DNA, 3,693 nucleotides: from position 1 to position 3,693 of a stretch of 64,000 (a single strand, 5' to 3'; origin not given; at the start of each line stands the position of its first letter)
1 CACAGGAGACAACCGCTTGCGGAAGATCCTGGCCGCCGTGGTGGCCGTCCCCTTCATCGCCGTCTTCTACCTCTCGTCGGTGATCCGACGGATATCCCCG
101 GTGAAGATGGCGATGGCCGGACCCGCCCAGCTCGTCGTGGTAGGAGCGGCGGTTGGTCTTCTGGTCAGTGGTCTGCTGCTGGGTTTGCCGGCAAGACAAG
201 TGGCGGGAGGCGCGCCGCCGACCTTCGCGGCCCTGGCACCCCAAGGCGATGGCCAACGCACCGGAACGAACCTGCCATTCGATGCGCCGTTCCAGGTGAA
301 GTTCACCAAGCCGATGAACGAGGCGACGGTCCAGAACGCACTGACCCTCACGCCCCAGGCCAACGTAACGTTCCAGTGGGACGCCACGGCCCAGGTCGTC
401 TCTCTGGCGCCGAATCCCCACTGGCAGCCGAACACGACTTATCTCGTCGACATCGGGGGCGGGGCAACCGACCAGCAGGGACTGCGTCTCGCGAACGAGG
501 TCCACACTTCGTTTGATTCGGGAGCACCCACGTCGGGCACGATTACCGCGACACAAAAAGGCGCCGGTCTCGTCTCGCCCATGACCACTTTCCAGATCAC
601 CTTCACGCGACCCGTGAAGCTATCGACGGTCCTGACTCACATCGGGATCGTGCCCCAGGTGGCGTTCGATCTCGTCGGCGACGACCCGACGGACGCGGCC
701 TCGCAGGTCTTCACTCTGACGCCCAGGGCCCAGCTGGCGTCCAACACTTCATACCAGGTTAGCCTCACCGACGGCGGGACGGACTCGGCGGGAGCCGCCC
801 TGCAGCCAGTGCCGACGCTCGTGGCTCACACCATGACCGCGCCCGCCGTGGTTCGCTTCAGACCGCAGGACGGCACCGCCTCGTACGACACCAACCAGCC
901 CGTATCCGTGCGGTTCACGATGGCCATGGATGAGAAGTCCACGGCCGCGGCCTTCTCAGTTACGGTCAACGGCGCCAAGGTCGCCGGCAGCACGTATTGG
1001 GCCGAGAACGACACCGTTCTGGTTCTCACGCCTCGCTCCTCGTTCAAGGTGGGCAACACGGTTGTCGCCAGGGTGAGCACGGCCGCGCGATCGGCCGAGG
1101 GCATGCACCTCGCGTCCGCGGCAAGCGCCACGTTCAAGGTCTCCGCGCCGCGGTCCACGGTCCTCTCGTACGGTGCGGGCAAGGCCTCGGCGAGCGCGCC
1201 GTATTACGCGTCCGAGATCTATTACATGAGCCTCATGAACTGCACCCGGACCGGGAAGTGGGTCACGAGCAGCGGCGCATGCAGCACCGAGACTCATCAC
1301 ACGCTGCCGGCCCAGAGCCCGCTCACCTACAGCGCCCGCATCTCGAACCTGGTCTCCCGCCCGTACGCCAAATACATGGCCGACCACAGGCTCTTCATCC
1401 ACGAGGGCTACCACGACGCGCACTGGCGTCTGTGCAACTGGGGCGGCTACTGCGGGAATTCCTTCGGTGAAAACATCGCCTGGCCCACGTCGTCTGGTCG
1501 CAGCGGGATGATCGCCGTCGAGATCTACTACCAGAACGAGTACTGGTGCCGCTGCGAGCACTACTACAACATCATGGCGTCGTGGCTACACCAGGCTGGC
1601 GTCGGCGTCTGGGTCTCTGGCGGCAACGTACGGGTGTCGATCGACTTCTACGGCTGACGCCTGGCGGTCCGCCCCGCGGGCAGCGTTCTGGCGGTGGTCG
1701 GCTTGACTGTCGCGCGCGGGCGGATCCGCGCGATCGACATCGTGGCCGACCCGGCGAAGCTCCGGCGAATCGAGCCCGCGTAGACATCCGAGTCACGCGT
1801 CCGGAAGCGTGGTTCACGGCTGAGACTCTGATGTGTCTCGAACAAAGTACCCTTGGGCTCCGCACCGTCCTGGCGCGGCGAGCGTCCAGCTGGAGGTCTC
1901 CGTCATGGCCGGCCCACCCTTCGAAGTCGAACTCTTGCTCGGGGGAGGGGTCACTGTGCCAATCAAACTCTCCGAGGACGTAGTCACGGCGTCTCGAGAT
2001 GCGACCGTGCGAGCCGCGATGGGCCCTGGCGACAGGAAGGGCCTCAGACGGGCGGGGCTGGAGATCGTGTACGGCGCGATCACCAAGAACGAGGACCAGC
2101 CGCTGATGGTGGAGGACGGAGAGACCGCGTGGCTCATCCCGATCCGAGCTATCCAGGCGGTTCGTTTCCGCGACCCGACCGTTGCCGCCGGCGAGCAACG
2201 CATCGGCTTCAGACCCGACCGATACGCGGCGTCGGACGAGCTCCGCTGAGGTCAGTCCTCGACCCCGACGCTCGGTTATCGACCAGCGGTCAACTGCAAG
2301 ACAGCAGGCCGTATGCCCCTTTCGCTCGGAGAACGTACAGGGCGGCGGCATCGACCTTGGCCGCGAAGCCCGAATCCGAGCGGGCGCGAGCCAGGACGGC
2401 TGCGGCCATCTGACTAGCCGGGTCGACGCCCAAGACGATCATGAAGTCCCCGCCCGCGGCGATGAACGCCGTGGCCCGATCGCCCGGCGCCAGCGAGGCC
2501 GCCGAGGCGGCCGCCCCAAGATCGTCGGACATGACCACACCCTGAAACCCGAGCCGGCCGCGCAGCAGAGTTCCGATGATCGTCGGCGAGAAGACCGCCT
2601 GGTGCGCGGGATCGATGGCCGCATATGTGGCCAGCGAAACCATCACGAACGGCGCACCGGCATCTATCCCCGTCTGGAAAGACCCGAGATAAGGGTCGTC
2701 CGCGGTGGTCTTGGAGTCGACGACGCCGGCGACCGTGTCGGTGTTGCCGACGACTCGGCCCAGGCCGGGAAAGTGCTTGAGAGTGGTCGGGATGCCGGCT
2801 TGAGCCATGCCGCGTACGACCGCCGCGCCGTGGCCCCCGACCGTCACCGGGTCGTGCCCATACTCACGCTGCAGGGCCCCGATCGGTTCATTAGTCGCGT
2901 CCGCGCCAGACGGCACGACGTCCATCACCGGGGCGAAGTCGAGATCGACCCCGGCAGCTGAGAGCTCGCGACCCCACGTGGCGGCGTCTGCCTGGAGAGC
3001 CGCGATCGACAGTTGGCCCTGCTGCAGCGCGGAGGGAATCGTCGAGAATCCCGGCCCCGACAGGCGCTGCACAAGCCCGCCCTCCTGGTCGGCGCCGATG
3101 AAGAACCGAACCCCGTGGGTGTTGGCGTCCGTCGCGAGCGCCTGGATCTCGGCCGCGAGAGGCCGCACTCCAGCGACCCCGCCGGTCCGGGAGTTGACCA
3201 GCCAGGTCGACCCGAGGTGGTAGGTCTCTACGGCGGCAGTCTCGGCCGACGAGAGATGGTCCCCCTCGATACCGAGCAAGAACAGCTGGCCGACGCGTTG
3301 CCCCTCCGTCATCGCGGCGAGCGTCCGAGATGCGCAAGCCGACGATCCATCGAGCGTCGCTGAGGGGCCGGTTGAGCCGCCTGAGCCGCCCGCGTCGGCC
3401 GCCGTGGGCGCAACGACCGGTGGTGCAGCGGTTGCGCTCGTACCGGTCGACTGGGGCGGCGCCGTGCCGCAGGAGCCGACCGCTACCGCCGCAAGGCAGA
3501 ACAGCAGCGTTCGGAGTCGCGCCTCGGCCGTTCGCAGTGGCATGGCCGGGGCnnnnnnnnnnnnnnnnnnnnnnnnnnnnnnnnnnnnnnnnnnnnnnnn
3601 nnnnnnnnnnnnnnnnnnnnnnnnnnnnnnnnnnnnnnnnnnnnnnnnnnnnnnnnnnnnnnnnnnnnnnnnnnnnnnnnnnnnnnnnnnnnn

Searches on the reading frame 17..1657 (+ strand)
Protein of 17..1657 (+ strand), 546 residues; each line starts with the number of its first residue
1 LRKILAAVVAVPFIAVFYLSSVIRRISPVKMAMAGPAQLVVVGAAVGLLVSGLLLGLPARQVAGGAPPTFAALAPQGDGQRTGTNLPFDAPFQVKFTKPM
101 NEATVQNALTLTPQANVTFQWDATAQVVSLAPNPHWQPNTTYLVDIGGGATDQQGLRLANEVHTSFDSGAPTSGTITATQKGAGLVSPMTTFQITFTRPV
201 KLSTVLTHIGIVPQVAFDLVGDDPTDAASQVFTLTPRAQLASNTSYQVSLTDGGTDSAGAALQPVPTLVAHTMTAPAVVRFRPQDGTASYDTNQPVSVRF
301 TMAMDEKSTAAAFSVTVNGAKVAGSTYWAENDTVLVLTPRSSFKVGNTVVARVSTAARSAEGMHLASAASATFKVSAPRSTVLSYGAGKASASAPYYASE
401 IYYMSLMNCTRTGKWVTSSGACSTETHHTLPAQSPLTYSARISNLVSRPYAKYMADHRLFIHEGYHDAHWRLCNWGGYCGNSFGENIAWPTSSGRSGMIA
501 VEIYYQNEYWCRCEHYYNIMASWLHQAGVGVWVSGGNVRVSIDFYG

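Call 70: search_protein_families(library=pfam, proteins=[window:17-1657:+], max_evalue=0.00001)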
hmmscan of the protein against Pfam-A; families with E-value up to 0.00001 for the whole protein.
window:17-1657:+ (546 aa): 2 families
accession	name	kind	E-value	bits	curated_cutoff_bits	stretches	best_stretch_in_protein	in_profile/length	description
PF13205.12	Big_5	-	1.2e-32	113.2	23.6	3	67-166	4-103/105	Bacterial Ig-like domain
PF17964.7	Big_10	-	3.5e-09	37.5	22.9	0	235-354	44-159/164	Bacterial Ig domain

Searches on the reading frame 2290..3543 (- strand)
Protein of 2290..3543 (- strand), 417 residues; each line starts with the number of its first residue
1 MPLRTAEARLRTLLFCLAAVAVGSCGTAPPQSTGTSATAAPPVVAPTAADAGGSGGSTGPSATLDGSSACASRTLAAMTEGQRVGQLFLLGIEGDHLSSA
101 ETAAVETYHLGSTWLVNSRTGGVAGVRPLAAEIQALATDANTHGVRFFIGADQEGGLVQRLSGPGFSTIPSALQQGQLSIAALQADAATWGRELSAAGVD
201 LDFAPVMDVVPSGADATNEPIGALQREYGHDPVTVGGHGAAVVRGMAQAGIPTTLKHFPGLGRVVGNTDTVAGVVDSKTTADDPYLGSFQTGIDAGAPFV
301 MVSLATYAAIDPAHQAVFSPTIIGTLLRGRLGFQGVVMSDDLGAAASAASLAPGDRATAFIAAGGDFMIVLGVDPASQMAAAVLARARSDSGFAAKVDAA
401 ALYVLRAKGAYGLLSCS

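Call 70: search_protein_families(library=pfam, proteins=[window:2290-3543:-], max_evalue=0.00001)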
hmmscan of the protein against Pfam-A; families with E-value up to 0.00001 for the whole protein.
window:2290-3543:- (417 aa): 1 family
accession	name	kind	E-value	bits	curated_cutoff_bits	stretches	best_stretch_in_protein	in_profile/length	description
PF00933.27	Glyco_hydro_3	-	3.7e-39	135.5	27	1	83-371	5-282/316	Glycosyl hydrolase family 3 N terminal domain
